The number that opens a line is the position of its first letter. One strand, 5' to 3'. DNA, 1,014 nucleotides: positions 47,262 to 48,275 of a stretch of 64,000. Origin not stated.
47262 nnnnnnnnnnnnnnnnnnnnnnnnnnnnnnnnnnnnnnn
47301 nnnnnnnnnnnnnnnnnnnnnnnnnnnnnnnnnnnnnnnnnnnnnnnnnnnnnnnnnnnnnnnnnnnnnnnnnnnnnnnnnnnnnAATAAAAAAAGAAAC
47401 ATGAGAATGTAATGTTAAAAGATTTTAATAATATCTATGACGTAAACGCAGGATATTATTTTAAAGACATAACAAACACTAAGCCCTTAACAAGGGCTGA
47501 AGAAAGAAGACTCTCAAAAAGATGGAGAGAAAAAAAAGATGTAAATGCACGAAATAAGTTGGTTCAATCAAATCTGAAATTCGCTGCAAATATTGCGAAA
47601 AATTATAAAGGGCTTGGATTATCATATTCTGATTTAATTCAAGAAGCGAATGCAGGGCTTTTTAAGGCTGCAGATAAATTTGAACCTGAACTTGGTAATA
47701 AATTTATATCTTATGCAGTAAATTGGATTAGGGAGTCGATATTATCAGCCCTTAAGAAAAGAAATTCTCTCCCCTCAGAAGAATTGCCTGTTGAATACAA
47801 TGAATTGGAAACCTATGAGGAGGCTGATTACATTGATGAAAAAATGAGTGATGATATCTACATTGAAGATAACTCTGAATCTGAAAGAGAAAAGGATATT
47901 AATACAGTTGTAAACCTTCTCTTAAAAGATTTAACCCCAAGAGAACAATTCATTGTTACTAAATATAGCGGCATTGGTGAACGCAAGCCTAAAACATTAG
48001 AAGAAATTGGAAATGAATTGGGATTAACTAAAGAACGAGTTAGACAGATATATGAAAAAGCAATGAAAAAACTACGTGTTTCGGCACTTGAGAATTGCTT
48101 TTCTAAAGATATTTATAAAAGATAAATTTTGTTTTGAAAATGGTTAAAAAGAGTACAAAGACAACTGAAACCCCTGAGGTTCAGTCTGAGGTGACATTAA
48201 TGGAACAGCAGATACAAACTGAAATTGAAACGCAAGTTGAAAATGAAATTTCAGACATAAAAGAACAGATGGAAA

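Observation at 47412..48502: Two phage-encoded sigma-70 family factors, one followed by a highly acidic protein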

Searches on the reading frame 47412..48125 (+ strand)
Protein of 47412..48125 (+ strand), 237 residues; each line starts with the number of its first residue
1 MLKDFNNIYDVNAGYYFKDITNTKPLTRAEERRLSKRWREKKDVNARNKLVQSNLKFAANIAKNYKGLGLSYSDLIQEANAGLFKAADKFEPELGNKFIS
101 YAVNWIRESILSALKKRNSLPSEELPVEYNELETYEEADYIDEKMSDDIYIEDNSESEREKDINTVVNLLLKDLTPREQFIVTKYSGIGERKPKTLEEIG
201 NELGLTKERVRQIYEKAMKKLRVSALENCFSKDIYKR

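Call 3: search_protein_families(library=pfam, proteins=[window:47412-48125:+], max_evalue=0.1)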
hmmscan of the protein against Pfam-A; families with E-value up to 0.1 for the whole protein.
window:47412-48125:+ (237 aa): 7 families
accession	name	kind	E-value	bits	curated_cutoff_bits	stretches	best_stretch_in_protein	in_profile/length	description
PF04542.20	Sigma70_r2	-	1e-15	57.7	24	1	50-118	1-69/71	Sigma-70 region 2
PF04545.22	Sigma70_r4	-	1.4e-13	50.5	24.1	1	170-222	1-49/50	Sigma-70, region 4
PF00140.25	Sigma70_r1_2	-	1.3e-05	25.5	22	1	16-40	6-30/34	Sigma-70 factor, region 1.2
PF04539.22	Sigma70_r3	-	0.02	15.4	25.3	1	195-218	22-45/78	Sigma-70 region 3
PF02271.21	UCR_14kD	-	0.021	15.2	27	1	48-93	4-48/100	Ubiquinol-cytochrome C reductase complex 14kD subunit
PF16509.11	KORA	-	0.032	14.9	26.7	1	194-220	31-57/84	TrfB plasmid transcriptional repressor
PF03735.19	ENT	-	0.033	14.7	28.5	0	188-231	26-69/71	ENT domain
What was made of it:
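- On Sigma-70 family (Sig2, 47412..48125): Pfam PF04542, 57.7 bits (cut-off 24), residues 50-118 (call 3). Pfam PF04545, 50.5 bits (cut-off 24.1), residues 170-222 (call 3). The only Pfam r3 hit (15.4 bits, cut-off 25.3) falls inside region 4 (call 3).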

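Call 4: search_protein_families(library=ncbifam, proteins=[window:47412-48125:+], max_evalue=0.1)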
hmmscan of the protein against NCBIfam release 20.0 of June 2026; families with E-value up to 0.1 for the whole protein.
window:47412-48125:+ (237 aa): 54 families (the best 25 are shown)
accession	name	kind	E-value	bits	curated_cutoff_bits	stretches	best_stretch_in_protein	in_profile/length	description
TIGR02392.1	rpoH_proteo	equivalog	5.5e-43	147.5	323.1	2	15-110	5-100/270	RNA polymerase sigma factor RpoH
NF005143.0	PRK06596.1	subfamily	7.6e-42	143.7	241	2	12-110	15-113/285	RNA polymerase factor sigma-32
TIGR02394.1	rpoS_proteo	equivalog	1.9e-39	135.9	378.7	2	15-117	17-118/285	RNA polymerase sigma factor RpoS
NF041931.2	MzaA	equivalog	7.2e-38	130.9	800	2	39-114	469-544/726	MZA anti-phage system associated sigma-70 family RNA polymerase sigma factor MzaA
NF005693.0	PRK07500.1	equivalog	1.9e-37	128.9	315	2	24-111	19-106/289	RNA polymerase factor sigma-32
NF004207.0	PRK05657.1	equivalog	3.7e-37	128.4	394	2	15-114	60-158/329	RNA polymerase sigma factor RpoS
TIGR02393.1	RpoD_Cterm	equivalog_domain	1.1e-36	126.7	354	2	46-114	1-69/238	RNA polymerase sigma factor RpoD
NF004208.0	PRK05658.1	equivalog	2.7e-34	119.2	555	2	40-110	387-457/631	RNA polymerase sigma factor RpoD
NF006666.0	PRK09210.1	equivalog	4.3e-34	118.4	572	2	15-114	103-201/370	RNA polymerase sigma factor RpoD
TIGR02997.1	Sig70-cyanoRpoD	subfamily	1.1e-32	113.5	384.5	2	41-117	70-146/298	RNA polymerase sigma factor, RpoD/SigA family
TIGR02937.1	sigma70-ECF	superfamily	1.5e-32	112.5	42.9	1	46-223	2-163/165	sigma-70 family RNA polymerase sigma factor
NF005643.0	PRK07406.1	equivalog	2.4e-32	112.5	500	2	38-117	153-232/397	RNA polymerase sigma factor RpoD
NF004562.0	PRK05901.1-4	equivalog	2.1e-31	109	779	2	31-115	303-386/571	RNA polymerase sigma factor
NF005920.0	PRK07921.1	subfamily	2.7e-30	105.5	464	2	11-114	57-159/328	RNA polymerase sigma factor SigB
NF004565.0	PRK05901.2-3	equivalog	1.9e-29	102.9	484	2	24-114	230-322/501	RNA polymerase sigma factor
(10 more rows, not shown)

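Call 5: search_protein_families(library=phrogs, proteins=[window:47412-48125:+], max_evalue=0.01)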
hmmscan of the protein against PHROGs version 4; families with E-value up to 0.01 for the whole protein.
window:47412-48125:+ (237 aa): 5 families
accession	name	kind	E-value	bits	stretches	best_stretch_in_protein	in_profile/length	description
phrog_351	-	transcription regulation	1.8e-45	156.9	1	18-222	477-723/928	RNA polymerase sigma factor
phrog_1740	-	transcription regulation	2.4e-08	33.9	1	71-222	82-213/567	RNA polymerase sigma factor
phrog_21612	-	transcription regulation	9.3e-07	28.7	1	45-106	13-74/600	RNA polymerase sigma factor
phrog_11306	-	unknown function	0.00073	20.6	1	196-222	3-29/63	-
phrog_36098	-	transcription regulation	0.0074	17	1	49-117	16-96/223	RNA polymerase sigma factor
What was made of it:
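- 47412..48125 (+): Sig2: 237-aa sigma-70 family protein with regions 1.2 (residues 16-40), 2 (50-118) and 4 (170-222). Region 3 is replaced by an acidic linker (about residues 120-165). The C-terminal tail ..DIYKR is conserved. Pfam, NCBIfam and PHROG (calls 3-5).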

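Call 7: search_dna_similar(query=window:47412-48125:+, collection=phages, mode=protein, max_rows=40)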
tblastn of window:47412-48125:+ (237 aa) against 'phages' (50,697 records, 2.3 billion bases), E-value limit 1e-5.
Records with a match: 88; places in all: 92; records where one place covers at least 80% of the query: 48.
Best place of each record, by identity: <60% 88.
By first word of the organism name: Bacteriophage 32; Prevotella 15; Synechococcus 13; Acinetobacter 4; Salmonella 4; Klebsiella 4; Enterococcus 2; Salisaeta 2; Vibrio 2; Cyanophage 2; and 8 more.
By host as written in the record: - 38; Prevotella sp. 15; Synechococcus sp. MW02 8; Homo sapiens 3; Klebsiella pneumoniae ST147-VIM1 2; Klebsiella pneumoniae ST13-OXA48 2; Salisaeta sp. SP9-1 2; Synechococcus sp. CB0202 2; and 14 more.
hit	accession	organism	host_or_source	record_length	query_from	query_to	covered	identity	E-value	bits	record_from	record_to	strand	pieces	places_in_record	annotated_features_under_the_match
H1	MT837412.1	Bacteriophage sp.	human fecal samples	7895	16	222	87%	34.4%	2e-24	106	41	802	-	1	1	record has no annotation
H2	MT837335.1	Bacteriophage sp.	human fecal samples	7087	16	222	87%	33.8%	9e-29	119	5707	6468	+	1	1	record has no annotation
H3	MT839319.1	Bacteriophage sp.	human fecal samples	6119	16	222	87%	33.6%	8e-26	110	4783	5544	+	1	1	record has no annotation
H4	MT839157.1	Bacteriophage sp.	human fecal samples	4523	16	222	87%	32.8%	1e-27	115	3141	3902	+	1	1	record has no annotation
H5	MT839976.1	Bacteriophage sp.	human fecal samples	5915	15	222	88%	32.4%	1e-22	101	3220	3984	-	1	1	record has no annotation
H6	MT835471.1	Bacteriophage sp.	human fecal samples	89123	16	222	64%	44.1%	1e-14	133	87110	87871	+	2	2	record has no annotation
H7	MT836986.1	Bacteriophage sp.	human fecal samples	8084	16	222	87%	32.2%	3e-24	106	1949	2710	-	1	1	record has no annotation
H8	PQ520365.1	Enterococcus phage IME_EF3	-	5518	16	222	87%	31.4%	2e-22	100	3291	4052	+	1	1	record has no annotation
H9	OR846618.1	Enterococcus phage Efs 1-1-1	Enterococcus faecalis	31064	16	222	87%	31.4%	2e-22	100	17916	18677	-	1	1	record has no annotation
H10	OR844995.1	Staphylococcus phage SA 1306 Kay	Staphylococcus aureus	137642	15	222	88%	31.0%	1e-22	101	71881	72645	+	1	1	record has no annotation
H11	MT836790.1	Bacteriophage sp.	human fecal samples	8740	15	222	88%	30.9%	2e-18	89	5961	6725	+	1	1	record has no annotation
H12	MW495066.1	Microcystis phage MaAM05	Microcystis sp. SG03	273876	10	222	90%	30.1%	6e-24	105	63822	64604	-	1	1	rpoD: RNA polymerase sigma factor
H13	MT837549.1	Bacteriophage sp.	human fecal samples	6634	16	222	87%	30.9%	2e-22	100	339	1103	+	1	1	record has no annotation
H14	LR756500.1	uncultured phage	metagenomic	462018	12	222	89%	30.1%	2e-21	98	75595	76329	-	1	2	record has no annotation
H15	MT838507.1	Bacteriophage sp.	human fecal samples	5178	21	223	86%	30.9%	1e-12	72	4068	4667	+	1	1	record has no annotation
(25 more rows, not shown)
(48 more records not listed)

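Call 11: find_encoding_contigs(protein=window:47412-48125:+, flank=10000, max_places=6)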
Protein window:47412-48125:+ (237 aa): no gene with exactly this product is on record in the collection.

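Call 22: find_related_loci(query=window:47412-48125:+, collection=viral_contigs, flank=10000)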
Query window:47412-48125:+ (237 aa) in viral_contigs; peptide patterns used: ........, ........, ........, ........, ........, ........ (x = any residue, [..] = any of these).
11 stretches matched a pattern, but none encodes a relative of the query by tblastn (E <= 1e-3).

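Call 23: find_homologous_proteins(query=window:47412-48125:+, max_evalue=1e-10)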
Query window:47412-48125:+ (237 aa): 570 proteins with E <= 1e-10 among 938 candidates; the best 120 are listed.
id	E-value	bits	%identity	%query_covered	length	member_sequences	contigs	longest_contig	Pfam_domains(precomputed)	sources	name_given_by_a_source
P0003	3.5e-147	506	99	100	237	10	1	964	PF04545.23,PF00140.26,PF04542.21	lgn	-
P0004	6.2e-127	440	84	100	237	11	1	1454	PF04545.23,PF04542.21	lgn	-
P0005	3.2e-123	428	83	100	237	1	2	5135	PF04545.23,PF04542.21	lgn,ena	-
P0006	8.7e-123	426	85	100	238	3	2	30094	PF04545.23,PF00140.26,PF04542.21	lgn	-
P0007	5.1e-115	401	78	100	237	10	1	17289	PF04545.23,PF04542.21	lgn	-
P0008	1.4e-109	383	76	100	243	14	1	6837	PF04545.23,PF00140.26,PF04542.21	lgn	-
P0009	2.7e-109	382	75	100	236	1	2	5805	PF04545.23,PF04542.21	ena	-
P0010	9.6e-109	380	75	100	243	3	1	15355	PF04545.23,PF04542.21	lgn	-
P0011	2.5e-108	379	75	100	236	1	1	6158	PF04545.23,PF04542.21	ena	-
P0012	4.3e-108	378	74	100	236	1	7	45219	PF04545.23,PF04542.21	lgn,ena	-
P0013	8.6e-108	377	74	100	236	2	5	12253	PF04545.23,PF04542.21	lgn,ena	-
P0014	1.2e-107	377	74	100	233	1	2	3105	PF04545.23,PF04542.21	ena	-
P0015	6.1e-106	371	73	100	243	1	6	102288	PF04545.23,PF04542.21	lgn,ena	-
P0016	2.2e-105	369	74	100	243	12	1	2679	PF04545.23,PF00140.26,PF04542.21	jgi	jgi:RNA polymerase primary sigma factor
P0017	3.1e-105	369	72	100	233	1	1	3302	PF04545.23,PF04542.21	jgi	jgi:RNA polymerase primary sigma factor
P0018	1.1e-104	367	74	100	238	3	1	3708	PF04545.23,PF04542.21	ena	-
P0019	8.0e-101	355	70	100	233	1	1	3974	PF04545.23,PF04542.21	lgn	-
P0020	2.4e-100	353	69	100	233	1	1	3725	PF04545.23,PF04542.21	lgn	-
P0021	3.7e-98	346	68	100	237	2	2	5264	PF04545.23,PF04542.21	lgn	-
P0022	4.1e-98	346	68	100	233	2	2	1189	PF04545.23,PF04542.21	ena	-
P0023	8.6e-98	345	68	100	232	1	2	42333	PF04545.23,PF00140.26,PF04542.21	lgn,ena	-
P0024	1.1e-97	344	67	100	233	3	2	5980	PF04545.23,PF04542.21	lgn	-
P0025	4.3e-97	342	68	100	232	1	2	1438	PF04545.23,PF04542.21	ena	-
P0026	8.7e-95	335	67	100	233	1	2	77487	PF04545.23,PF04542.21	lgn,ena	-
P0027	2.9e-87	310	64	100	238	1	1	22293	PF04545.23,PF04542.21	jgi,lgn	jgi:RNA polymerase primary sigma factor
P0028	8.3e-85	302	64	100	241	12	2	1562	PF04545.23,PF04542.21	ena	-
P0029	3.8e-84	300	62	100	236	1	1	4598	PF04545.23,PF04542.21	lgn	-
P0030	4.3e-84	300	63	100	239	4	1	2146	PF04545.23,PF04542.21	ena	-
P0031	1.3e-83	298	63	100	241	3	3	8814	PF04545.23,PF04542.21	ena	-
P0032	1.3e-83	298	63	100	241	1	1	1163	PF04545.23,PF00140.26,PF04542.21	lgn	-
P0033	1.7e-83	298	63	100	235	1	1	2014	PF04545.23,PF00140.26,PF04542.21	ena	-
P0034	3.3e-83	297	61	100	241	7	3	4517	PF04545.23,PF04542.21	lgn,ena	-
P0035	3.4e-83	297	63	100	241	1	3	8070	PF04545.23,PF00140.26,PF04542.21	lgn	-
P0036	1.4e-82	295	63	100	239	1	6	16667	PF04545.23,PF04542.21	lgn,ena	-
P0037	1.4e-82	295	63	100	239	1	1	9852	PF04545.23,PF04542.21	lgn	-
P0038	1.5e-82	295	63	100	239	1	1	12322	PF04545.23,PF04542.21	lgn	-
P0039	1.7e-82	295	62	100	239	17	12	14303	PF04545.23,PF04542.21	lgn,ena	-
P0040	1.9e-82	294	63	100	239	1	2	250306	PF04545.23,PF04542.21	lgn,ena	-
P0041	2.0e-82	294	62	100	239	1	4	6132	PF04545.23,PF04542.21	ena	-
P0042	2.3e-82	294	62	100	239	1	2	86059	PF04545.23,PF04542.21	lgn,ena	-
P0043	2.4e-82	294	63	100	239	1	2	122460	PF04545.23,PF04542.21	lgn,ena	-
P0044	2.7e-82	294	62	100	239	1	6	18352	PF04545.23,PF04542.21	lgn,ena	-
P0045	2.8e-82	294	61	100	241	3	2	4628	PF04545.23,PF04542.21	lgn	-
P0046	3.6e-82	294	61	100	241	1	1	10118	PF04545.23,PF04542.21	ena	-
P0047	4.2e-82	293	62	100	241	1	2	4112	PF04545.23,PF04542.21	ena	-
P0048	4.4e-82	293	62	100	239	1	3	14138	PF04545.23,PF04542.21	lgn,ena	-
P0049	4.4e-82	293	62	100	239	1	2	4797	PF04545.23,PF04542.21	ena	-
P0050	5.1e-82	293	62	100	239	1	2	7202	PF04545.23,PF04542.21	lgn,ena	-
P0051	5.2e-82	293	62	100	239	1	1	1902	PF04545.23,PF04542.21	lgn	-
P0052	5.4e-82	293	62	100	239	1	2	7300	PF04545.23,PF04542.21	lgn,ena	-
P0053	6.3e-82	293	61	100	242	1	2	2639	PF04545.23,PF04542.21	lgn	-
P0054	6.3e-82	293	62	100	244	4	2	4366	PF04545.23,PF04542.21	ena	-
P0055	6.5e-82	293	62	100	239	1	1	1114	PF04545.23,PF04542.21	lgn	-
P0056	6.6e-82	293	62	100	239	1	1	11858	PF04545.23,PF04542.21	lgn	-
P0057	7.6e-82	293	61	100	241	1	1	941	PF04545.23,PF04542.21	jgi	jgi:RNA polymerase primary sigma factor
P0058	7.7e-82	293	62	100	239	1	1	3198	PF04545.23,PF04542.21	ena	-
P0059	1.0e-81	292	62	100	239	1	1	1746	PF04545.23,PF04542.21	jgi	jgi:RNA polymerase primary sigma factor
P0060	1.3e-81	292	61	100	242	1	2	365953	PF04545.23,PF04542.21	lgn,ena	-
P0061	1.3e-81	292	62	100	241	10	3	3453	PF04545.23,PF04542.21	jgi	jgi:RNA polymerase primary sigma factor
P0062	1.4e-81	292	62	100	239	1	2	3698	PF04545.23,PF04542.21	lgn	-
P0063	1.5e-81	292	61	100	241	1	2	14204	PF04545.23,PF04542.21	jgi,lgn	jgi:RNA polymerase primary sigma factor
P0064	1.8e-81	291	62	100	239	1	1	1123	PF04545.23,PF04542.21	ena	-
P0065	1.8e-81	291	62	100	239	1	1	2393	PF04545.23,PF04542.21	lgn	-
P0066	1.9e-81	291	62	100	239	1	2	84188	PF04545.23,PF04542.21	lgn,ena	-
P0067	2.2e-81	291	61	100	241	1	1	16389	PF04545.23,PF04542.21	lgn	-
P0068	2.7e-81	291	61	100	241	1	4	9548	PF04545.23,PF04542.21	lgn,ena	-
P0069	3.1e-81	291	62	100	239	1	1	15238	PF04545.23,PF04542.21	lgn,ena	-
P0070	3.2e-81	290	59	100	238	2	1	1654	PF04545.23,PF00140.26,PF04542.21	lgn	-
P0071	3.4e-81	290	60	100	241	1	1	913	PF04545.23,PF04542.21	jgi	jgi:RNA polymerase primary sigma factor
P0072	4.3e-81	290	62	100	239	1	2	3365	PF04545.23,PF04542.21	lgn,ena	-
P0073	1.7e-80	288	62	100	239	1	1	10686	PF04545.23,PF04542.21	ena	-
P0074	1.9e-80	288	60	100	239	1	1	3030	PF04545.23,PF04542.21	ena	-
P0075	2.6e-80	288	62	100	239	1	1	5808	PF04545.23,PF04542.21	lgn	-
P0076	2.8e-80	287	59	100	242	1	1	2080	PF04545.23,PF04542.21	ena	-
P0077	2.9e-80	287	62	100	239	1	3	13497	PF04545.23,PF04542.21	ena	-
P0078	6.5e-80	286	61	100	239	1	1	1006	PF04545.23,PF04542.21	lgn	-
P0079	1.2e-79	285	60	100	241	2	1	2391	PF04545.23,PF04542.21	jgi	jgi:RNA polymerase primary sigma factor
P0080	6.8e-79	283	58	100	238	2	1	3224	PF04545.23,PF00140.26,PF04542.21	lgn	-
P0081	2.0e-78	281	59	99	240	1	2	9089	PF04545.23,PF04542.21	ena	-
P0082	2.0e-78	281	60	100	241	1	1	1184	PF04545.23,PF04542.21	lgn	-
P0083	2.1e-78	281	59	99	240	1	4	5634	PF04545.23,PF04542.21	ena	-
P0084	4.8e-78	280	60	99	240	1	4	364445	PF04545.23,PF04542.21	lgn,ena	-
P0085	2.7e-77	278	58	100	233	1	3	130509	PF04545.23,PF04542.21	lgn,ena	-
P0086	1.2e-76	276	58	99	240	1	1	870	PF04545.23,PF04542.21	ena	-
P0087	1.7e-62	229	51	97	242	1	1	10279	PF04545.23,PF04542.21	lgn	-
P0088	6.6e-62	227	52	95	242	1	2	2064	PF04545.23,PF04542.21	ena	-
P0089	5.1e-61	224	49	97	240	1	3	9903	PF04545.23,PF04542.21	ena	-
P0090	6.5e-61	224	61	78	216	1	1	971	PF04545.23,PF04542.21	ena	-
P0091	2.3e-60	222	51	97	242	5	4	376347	PF04545.23,PF04542.21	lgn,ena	-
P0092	2.6e-60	222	50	96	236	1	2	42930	PF04545.23,PF04542.21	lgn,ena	-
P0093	5.1e-60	221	50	96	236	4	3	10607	PF04545.23,PF04542.21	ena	-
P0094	5.3e-60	221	49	97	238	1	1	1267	PF04545.23,PF04542.21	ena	-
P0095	1.8e-58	216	49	97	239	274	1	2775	PF04545.23,PF04542.21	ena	-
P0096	3.7e-58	215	48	97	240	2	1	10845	PF04545.23,PF04542.21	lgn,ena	-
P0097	5.1e-58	215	49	97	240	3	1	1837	PF04545.23,PF04542.21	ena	-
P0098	2.0e-57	213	48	97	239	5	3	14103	PF04545.23,PF04542.21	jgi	jgi:RNA polymerase primary sigma factor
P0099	2.3e-57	213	48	96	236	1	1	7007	PF04545.23,PF04542.21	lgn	-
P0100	3.9e-57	212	47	97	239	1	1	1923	PF04545.23,PF04542.21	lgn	-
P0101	5.4e-57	211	47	97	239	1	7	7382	PF04545.23,PF04542.21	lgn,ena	-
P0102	5.9e-57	211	47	97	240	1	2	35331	PF04545.23,PF04542.21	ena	-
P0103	7.8e-57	211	52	93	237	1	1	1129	PF04545.23,PF04542.21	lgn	-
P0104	1.1e-56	210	64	72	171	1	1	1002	PF04545.23,PF04542.21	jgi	jgi:RNA polymerase primary sigma factor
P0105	1.2e-56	210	47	97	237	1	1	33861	PF04545.23,PF04542.21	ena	-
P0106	1.2e-56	210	48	96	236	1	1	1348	PF04545.23,PF04542.21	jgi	jgi:RNA polymerase primary sigma factor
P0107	1.5e-56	210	47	97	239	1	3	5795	PF04545.23,PF04542.21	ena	-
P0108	1.8e-56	210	48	97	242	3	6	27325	PF04545.23,PF04542.21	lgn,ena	-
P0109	2.4e-56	209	50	97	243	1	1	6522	PF04545.23,PF04542.21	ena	-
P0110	2.7e-56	209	52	93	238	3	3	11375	PF04545.23,PF04542.21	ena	-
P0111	2.9e-56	209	47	96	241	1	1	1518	PF04545.23,PF04542.21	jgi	jgi:RNA polymerase primary sigma factor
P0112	3.3e-56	209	52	93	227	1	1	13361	PF04545.23,PF04542.21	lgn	-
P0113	3.6e-56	209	49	96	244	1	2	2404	PF04545.23,PF04542.21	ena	-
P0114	4.2e-56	208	48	97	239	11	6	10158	PF04545.23,PF04542.21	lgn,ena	-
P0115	9.9e-56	207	50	96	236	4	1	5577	PF04545.23,PF04542.21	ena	-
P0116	9.9e-56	207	48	97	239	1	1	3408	PF04545.23,PF04542.21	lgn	-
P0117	1.2e-55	207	48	97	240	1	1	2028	PF04545.23,PF04542.21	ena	-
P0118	1.3e-55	207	48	98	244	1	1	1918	PF04545.23,PF04542.21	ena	-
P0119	1.4e-55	207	48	97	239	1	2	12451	PF04545.23,PF04542.21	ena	-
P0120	1.6e-55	206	49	93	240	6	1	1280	PF04545.23,PF04542.21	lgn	-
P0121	1.6e-55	206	49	97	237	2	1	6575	PF04545.23,PF04542.21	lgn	-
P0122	1.8e-55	206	48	97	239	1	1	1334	PF04545.23,PF04542.21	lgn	-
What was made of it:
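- Size and setting of the Sig2 family: call 23 (570 proteins at E <= 1e-10; contigs up to 376 kb).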

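Call 24: find_encoding_contigs(protein=P0060, flank=10000, max_places=1)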
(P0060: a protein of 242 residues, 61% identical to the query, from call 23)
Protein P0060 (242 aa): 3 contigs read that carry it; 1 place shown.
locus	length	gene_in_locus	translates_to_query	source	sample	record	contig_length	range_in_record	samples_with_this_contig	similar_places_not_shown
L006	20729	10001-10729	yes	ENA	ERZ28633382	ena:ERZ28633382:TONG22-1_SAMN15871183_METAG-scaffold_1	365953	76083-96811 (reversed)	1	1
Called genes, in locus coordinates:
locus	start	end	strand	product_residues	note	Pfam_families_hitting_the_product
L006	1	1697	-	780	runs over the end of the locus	-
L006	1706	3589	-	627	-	-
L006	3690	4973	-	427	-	-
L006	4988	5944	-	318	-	-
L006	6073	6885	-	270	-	-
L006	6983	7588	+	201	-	-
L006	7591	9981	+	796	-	-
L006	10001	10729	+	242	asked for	PF04542:Sigma70_r2, PF04545:Sigma70_r4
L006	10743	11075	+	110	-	-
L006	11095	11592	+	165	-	-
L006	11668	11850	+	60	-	-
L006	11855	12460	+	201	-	-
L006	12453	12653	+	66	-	-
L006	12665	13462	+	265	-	-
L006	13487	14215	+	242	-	-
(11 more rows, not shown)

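Call 25: find_encoding_contigs(protein=P0091, flank=10000, max_places=1)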
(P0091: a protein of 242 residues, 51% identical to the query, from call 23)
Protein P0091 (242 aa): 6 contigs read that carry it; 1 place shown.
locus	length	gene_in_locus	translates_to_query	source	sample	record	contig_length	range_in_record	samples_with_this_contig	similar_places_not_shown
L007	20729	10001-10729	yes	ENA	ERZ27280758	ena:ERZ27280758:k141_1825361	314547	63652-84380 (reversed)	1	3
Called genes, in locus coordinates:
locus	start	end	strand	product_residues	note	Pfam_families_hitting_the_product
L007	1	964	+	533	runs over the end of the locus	PF11443:DUF2828 (weak), PF25043:DUF7788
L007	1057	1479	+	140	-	-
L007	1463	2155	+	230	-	PF00149:Metallophos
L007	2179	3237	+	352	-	PF05673:DUF815 (weak), PF00004:AAA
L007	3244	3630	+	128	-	-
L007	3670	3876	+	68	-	PF21825:Sequestin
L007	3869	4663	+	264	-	PF00149:Metallophos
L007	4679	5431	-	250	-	PF01370:Epimerase, PF04321:RmlD_sub_bind, PF16363:GDP_Man_Dehyd (weak), PF07993:NAD_binding_4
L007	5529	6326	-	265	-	-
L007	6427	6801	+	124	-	-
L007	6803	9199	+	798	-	PF04423:Rad50_zn_hook (weak)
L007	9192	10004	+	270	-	PF01170:UPF0020 (faint), PF01555:N6_N4_Mtase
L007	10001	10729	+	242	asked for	PF04542:Sigma70_r2, PF04545:Sigma70_r4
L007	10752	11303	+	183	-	-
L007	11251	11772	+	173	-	-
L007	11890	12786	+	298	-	-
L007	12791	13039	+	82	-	-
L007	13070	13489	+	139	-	-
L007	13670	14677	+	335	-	PF08275:DNAG_N (faint)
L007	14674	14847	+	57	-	-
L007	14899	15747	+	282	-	PF00149:Metallophos (weak), PF12850:Metallophos_2 (weak)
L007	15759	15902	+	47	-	-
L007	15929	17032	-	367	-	-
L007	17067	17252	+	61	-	-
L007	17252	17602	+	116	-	-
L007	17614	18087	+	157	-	-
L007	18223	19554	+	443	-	PF23991:DUF7310 (faint)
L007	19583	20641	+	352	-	-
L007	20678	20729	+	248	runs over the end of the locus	-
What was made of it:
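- Sig2, the acidic gene and p170 stay contiguous in L007, where the flanking genes differ (call 25).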

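Call 26: find_encoding_contigs(protein=P0015, flank=10000, max_places=1)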
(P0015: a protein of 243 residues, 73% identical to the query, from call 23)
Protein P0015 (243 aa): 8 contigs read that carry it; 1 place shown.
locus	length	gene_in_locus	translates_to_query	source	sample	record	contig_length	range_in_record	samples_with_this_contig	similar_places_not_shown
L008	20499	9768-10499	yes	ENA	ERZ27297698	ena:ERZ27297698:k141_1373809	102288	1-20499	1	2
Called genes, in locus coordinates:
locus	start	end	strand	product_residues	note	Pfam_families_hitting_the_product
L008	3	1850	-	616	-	?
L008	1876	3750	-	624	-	-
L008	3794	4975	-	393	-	PF04102:SlyX (faint), PF23991:DUF7310 (faint)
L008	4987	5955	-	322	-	-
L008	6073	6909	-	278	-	-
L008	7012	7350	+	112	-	-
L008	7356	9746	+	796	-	PF02463:SMC_N (faint)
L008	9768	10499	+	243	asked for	PF04542:Sigma70_r2, PF04545:Sigma70_r4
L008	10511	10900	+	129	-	-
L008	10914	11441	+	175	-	-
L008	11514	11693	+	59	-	-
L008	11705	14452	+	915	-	PF18760:ART-PolyVal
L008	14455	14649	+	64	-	-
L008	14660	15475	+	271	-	-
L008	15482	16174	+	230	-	-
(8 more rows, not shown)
